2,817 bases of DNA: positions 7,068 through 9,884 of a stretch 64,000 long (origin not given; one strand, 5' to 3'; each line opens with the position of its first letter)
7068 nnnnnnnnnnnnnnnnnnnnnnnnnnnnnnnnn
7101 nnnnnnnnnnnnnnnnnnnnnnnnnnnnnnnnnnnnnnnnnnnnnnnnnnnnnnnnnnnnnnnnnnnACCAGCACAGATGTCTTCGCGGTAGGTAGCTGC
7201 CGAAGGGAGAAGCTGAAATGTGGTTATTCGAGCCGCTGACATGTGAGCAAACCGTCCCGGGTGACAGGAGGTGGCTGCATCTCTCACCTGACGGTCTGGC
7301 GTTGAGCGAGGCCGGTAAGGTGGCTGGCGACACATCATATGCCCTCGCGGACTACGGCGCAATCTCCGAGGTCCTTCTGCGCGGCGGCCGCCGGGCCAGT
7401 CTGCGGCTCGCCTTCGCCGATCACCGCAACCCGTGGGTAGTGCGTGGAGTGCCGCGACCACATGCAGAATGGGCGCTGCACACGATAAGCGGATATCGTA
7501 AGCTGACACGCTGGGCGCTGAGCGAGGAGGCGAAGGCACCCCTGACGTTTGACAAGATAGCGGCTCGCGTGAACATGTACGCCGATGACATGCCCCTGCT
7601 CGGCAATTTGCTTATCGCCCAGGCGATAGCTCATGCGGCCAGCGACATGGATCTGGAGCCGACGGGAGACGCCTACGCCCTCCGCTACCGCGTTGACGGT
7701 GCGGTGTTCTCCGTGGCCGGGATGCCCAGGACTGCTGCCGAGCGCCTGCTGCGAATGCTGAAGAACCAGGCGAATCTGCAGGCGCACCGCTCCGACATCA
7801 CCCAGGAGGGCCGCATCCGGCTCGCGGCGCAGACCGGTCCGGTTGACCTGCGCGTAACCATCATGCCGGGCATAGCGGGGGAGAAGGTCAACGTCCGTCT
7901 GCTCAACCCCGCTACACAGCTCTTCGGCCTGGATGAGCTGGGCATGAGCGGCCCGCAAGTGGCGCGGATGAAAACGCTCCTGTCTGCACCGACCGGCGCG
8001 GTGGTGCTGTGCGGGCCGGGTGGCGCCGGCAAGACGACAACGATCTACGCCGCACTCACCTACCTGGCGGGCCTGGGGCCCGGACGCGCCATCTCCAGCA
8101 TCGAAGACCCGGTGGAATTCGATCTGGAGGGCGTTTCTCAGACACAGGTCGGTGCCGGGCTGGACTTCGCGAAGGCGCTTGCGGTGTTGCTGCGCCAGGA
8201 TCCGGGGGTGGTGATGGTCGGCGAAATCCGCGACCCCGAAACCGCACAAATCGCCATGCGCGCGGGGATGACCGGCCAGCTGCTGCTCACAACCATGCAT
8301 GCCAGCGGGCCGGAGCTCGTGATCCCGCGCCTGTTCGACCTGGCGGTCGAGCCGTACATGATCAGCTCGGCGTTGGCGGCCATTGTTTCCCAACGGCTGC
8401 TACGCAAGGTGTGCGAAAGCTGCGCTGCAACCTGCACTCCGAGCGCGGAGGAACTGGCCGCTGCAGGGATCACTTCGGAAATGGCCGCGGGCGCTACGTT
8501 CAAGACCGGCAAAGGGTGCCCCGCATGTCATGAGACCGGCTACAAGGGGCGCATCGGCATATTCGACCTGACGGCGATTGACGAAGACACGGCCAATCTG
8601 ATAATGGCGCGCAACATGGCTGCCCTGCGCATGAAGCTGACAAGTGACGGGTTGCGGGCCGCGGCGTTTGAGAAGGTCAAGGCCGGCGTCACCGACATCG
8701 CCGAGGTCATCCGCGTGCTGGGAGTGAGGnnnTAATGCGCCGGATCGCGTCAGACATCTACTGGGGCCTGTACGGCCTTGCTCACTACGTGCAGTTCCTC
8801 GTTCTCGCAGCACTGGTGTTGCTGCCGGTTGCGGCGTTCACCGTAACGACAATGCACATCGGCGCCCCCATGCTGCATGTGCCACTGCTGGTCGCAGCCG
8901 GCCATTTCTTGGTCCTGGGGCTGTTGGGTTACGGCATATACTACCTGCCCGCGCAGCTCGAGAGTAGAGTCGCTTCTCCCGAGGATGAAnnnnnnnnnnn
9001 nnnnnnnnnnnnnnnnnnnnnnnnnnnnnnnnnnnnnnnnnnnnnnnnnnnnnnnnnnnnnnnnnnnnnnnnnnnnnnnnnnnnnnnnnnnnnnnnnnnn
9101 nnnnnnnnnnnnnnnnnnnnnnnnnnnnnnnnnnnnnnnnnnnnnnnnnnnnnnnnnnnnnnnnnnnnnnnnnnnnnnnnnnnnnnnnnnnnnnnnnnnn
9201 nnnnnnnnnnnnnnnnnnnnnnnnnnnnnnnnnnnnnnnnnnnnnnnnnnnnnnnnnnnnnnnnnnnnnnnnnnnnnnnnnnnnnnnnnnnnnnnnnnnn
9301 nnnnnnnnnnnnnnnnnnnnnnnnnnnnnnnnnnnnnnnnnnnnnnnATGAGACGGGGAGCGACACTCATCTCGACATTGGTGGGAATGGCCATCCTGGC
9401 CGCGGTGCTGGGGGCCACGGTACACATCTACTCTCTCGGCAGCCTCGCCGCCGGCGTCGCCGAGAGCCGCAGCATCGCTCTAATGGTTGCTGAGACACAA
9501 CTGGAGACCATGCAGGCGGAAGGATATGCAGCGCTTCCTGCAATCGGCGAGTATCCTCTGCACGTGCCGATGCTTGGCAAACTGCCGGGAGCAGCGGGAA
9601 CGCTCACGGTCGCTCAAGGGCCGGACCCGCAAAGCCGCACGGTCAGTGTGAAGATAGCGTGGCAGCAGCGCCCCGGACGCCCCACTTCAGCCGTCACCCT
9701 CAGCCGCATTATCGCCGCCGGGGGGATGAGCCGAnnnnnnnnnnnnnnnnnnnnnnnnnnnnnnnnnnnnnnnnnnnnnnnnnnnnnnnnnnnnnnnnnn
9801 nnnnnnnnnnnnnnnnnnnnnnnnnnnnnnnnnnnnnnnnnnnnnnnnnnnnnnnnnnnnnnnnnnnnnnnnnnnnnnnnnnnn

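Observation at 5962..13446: T2SS/T4P-like operon with three minor pseudopilins and five tandem DUF1559 prepilin paralogs; no secretin, GspC/L/M or prepilin peptidase in cis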

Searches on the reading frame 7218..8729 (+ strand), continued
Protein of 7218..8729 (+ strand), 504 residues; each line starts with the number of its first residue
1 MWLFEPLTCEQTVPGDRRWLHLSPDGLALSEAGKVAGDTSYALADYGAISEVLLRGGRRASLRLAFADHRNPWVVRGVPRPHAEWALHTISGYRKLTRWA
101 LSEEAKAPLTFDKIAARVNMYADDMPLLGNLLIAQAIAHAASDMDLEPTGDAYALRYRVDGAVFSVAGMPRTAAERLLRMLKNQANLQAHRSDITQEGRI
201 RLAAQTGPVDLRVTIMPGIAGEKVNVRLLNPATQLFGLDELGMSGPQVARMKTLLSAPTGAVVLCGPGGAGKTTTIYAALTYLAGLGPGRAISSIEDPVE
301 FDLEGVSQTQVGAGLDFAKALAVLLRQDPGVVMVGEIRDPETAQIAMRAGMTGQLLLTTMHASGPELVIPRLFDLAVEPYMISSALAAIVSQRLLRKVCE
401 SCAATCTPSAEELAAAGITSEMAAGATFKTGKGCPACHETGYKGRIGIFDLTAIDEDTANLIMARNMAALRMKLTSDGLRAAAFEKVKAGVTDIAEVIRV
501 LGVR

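Call 13: find_encoding_contigs(protein=P0003, flank=10000, max_places=2)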
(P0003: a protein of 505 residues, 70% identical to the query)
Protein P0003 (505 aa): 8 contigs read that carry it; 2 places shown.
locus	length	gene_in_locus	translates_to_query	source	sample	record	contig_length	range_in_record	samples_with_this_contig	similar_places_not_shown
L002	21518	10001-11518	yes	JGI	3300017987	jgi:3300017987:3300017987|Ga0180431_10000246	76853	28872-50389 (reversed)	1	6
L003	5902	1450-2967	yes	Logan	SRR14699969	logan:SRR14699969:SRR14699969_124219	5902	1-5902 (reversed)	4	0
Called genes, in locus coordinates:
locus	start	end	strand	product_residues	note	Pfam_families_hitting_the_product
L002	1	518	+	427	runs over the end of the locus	PF02844:GARS_N, PF01071:GARS_A, PF02222:ATP-grasp (faint), PF02843:GARS_C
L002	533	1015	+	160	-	PF00731:AIRC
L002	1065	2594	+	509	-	PF13522:GATase_6, PF13537:GATase_7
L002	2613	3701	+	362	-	PF00586:AIRS, PF02769:AIRS_C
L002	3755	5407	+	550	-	PF16697:Yop-YscD_cpl, PF00498:FHA, PF01590:GAF, PF13185:GAF_2, PF13492:GAF_3, PF02518:HATPase_c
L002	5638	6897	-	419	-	PF08239:SH3_3 (weak), PF01520:Amidase_3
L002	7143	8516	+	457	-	PF13378:MR_MLE_C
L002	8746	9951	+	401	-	PF00482:T2SSF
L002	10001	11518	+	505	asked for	PF00437:T2SSE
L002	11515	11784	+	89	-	-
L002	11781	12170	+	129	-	-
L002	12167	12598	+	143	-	PF07963:N_methyl (weak)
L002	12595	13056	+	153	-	-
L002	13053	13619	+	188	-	-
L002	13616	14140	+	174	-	-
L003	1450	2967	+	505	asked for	PF00437:T2SSE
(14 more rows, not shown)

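Call 15: find_encoding_contigs(protein=P0014, flank=10000, max_places=3)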
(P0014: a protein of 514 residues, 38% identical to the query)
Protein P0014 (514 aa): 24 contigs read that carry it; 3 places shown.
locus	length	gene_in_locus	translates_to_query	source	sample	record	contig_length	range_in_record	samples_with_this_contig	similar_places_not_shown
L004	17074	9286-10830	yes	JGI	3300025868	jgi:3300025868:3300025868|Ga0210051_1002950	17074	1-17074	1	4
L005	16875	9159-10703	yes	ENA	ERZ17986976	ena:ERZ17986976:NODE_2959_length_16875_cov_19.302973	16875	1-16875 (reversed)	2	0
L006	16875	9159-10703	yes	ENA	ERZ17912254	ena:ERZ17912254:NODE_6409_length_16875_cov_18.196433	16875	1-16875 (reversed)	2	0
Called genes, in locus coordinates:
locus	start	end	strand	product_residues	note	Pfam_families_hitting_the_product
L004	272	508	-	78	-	-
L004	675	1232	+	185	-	PF01739:CheR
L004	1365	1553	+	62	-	-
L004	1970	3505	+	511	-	PF13230:GATase_4 (faint), PF13522:GATase_6, PF13537:GATase_7, PF00156:Pribosyltran (weak)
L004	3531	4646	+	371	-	PF00988:CPSase_sm_chain, PF00117:GATase, PF07722:Peptidase_C26 (faint)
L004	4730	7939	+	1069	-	PF25596:CPSase_L_D1, PF02786:CPSase_L_D2, PF02787:CPSase_L_D3, PF25596:CPSase_L_D1, PF02222:ATP-grasp, PF02786:CPSase_L_D2, PF15632:ATPgrasp_Ter (weak), PF02142:MGS, +2 more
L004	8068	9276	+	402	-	PF00482:T2SSF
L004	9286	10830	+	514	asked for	PF00437:T2SSE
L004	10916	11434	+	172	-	-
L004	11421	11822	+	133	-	-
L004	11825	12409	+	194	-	-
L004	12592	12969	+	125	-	-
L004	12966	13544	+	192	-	PF07963:N_methyl, PF07596:SBP_bac_10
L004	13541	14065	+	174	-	PF07963:N_methyl (weak)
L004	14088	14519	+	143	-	PF07963:N_methyl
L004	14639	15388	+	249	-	-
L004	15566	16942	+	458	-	PF16980:CitMHS_2 (weak), PF00939:Na_sulph_symp, PF02040:ArsB, PF03600:CitMHS, PF00939:Na_sulph_symp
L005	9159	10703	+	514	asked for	PF00437:T2SSE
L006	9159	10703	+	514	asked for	PF00437:T2SSE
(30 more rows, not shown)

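Call 16: find_encoding_contigs(protein=P0002, flank=10000, max_places=2)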
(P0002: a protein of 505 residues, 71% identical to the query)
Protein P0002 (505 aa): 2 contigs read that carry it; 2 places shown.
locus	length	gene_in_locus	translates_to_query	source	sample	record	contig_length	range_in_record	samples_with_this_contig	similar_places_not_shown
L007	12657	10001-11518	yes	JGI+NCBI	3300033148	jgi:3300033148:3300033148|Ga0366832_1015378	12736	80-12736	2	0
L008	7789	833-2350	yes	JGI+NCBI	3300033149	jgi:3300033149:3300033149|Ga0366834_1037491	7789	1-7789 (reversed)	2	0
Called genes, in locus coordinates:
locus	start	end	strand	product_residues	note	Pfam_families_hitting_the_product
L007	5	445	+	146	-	PF00731:AIRC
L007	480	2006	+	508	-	PF13522:GATase_6, PF13537:GATase_7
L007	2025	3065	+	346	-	PF00586:AIRS, PF02769:AIRS_C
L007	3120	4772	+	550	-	PF16697:Yop-YscD_cpl, PF00498:FHA, PF01590:GAF, PF13185:GAF_2, PF13492:GAF_3, PF02518:HATPase_c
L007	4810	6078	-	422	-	PF08239:SH3_3 (weak), PF01520:Amidase_3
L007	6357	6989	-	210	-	-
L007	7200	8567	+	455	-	PF13378:MR_MLE_C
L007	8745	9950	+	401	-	PF00482:T2SSF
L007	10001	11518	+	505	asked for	PF00437:T2SSE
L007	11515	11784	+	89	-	-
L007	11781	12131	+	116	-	-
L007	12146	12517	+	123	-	-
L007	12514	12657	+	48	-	?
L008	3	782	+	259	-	?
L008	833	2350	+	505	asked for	PF00437:T2SSE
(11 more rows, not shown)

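Call 49: search_solved_structures(query=window:7218-8729:+, max_evalue=1e-20)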
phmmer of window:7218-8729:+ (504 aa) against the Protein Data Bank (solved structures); distinct sequences matched with E-value up to 1e-20: 16.
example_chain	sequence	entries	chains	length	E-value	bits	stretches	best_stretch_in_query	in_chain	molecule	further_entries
4pht_A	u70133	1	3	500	6e-74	252.9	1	123-500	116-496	General secretory pathway protein E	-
5zfr_A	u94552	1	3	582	9.1e-74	252.3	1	123-500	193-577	Type IV pilus biogenesis ATPase PilB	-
5oiu_A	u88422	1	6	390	1.2e-73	251.9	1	132-498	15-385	Type IV pilus assembly protein PilF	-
5it5_F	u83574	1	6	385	1.3e-73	251.8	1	132-498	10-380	ATP binding motif-containing protein PilF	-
6ejf_A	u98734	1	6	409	1.5e-73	251.6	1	132-498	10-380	Type IV pilus assembly protein PilF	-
6f8l_G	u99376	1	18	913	4.8e-73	249.9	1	130-498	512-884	Type IV pilus assembly protein PilF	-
4kss_A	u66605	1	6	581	8.8e-73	249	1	123-500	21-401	Type II secretion system protein E, hemolysin-coregulated protein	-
4ksr_A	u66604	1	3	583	9e-73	249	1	123-500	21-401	Type II secretion system protein E, Hemolysin-coregulated protein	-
6olj_C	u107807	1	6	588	9.2e-73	249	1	122-500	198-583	Type IV pilus biogenesis ATPase PilB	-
1p9r_A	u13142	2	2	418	1.7e-72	248.1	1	123-499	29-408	General secretion pathway protein E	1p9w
5tsg_B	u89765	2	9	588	3.1e-72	247.2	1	122-500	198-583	Type IV pilus biogenesis ATPase PilB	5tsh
3jc8_Ba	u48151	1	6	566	3e-69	237.4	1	121-498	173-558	Type IV-A pilus assembly ATPase PilB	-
8dze_A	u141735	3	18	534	8.6e-24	87.5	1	252-461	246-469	BfpD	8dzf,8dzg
3jvu_A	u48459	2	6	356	4.1e-22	82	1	234-399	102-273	Twitching mobility protein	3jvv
2ewv_A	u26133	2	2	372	6.1e-21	78.1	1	132-398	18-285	twitching motility protein PilT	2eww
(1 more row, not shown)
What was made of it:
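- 7218..8732 (+): gspE/pilB-like assembly ATPase (504 aa). Residues 1-~126 form a PH/PTB-like N-domain. Residues 127-499 form the T2SSE core with Walker A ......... and a CxxC...CxxC motif. EpsE 252.9 vs PilB 252.3 bits in the PDB (call 49).
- On T2SS (Gsp): EpsE 4pht E=6e-74 (call 49).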

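Call 60: find_encoding_contigs(protein=P0012, flank=10000, max_places=2)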
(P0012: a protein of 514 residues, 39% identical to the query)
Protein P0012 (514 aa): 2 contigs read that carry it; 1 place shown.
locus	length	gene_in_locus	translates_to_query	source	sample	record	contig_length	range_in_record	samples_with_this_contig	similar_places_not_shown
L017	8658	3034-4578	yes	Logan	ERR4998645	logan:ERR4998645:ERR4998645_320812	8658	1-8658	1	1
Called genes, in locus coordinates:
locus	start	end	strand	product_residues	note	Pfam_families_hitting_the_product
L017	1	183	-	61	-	?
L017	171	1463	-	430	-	PF00275:EPSP_synthase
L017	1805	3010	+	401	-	PF00482:T2SSF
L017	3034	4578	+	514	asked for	PF00437:T2SSE, PF13604:AAA_30 (faint)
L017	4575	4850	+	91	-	-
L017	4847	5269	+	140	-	-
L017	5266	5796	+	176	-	-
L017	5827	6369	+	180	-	-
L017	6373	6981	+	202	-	PF07963:N_methyl, PF07596:SBP_bac_10 (weak)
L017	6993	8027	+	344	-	PF07963:N_methyl (weak), PF07596:SBP_bac_10 (weak)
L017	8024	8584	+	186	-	PF07596:SBP_bac_10 (faint)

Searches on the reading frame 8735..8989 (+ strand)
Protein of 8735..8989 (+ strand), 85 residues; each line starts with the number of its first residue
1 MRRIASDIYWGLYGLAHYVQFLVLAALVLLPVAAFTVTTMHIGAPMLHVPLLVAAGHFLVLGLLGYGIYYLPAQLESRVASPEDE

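Call 4: search_protein_families(library=pfam, proteins=[window:8735-8989:+], max_evalue=0.1)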
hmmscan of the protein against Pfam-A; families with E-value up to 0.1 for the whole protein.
window:8735-8989:+ (85 aa): 0 families

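Call 67: search_protein_families(library=ncbifam, proteins=[window:8735-8989:+], max_evalue=0.01)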
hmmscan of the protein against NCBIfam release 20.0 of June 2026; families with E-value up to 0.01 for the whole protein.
window:8735-8989:+ (85 aa): 0 families
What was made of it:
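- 8735..8992 (+): tm1: 85-aa hydrophobic hairpin membrane protein with an acidic C-terminal tail (...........). Its start lies 2 nt after the gspE stop. No Pfam or NCBIfam hit (calls 4, 67).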

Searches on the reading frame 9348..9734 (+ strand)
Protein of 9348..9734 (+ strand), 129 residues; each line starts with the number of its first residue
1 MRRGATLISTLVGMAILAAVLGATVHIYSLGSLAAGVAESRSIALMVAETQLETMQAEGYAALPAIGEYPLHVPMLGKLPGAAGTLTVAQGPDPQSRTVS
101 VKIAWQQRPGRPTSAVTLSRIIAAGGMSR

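Call 4: search_protein_families(library=pfam, proteins=[window:9348-9734:+], max_evalue=0.1)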
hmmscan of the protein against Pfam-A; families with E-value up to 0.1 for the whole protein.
window:9348-9734:+ (129 aa): 2 families
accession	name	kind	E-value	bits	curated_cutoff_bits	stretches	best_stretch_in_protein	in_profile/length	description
PF07963.17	N_methyl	-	0.016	15.2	21.2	1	2-24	4-26/27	Prokaryotic N-terminal methylation motif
PF02501.22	T2SSI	-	0.037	14.6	25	1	39-117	2-74/80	Type II secretion system (T2SS), protein I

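Call 5: search_protein_families(library=ncbifam, proteins=[window:9348-9734:+], max_evalue=0.1)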
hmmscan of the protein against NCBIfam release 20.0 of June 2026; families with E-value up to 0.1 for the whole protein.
window:9348-9734:+ (129 aa): 2 families
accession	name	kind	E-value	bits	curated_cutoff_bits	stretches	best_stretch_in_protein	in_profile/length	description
TIGR01707.1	gspI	equivalog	2.1e-05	24.9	44.35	1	4-58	1-55/101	type II secretion system minor pseudopilin GspI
NF041013.1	T4P_ComGE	equivalog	0.056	13.5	49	1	3-59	4-60/83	competence type IV pilus minor pilin ComGE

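Call 43: search_solved_structures(query=A3, max_evalue=10)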
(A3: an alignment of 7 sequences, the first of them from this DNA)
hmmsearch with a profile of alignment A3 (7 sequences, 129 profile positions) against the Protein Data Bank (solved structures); distinct sequences matched with E-value up to 10: 4.
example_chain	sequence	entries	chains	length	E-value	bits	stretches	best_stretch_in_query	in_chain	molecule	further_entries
2zpl_A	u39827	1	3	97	0.037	17.4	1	44-113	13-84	Regulator of sigma E protease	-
3id1_A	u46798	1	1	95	0.13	15.6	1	44-113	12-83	Regulator of sigma E protease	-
5hul_A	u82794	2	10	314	0.45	13.9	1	26-84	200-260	Quinolinate phosphoribosyltransferase | Nicotinate-nucleotide diphosphorylase (Carboxylating)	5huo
5hup_A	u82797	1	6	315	0.45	13.9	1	26-84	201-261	Nicotinate-nucleotide pyrophosphorylase (Carboxylating)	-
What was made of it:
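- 9348..9737 (+): m1: 129-aa class III signal protein (MRRG|ATLIS, no Glu5), weakly GspI-like. A profile search found nothing in the PDB (call 43).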
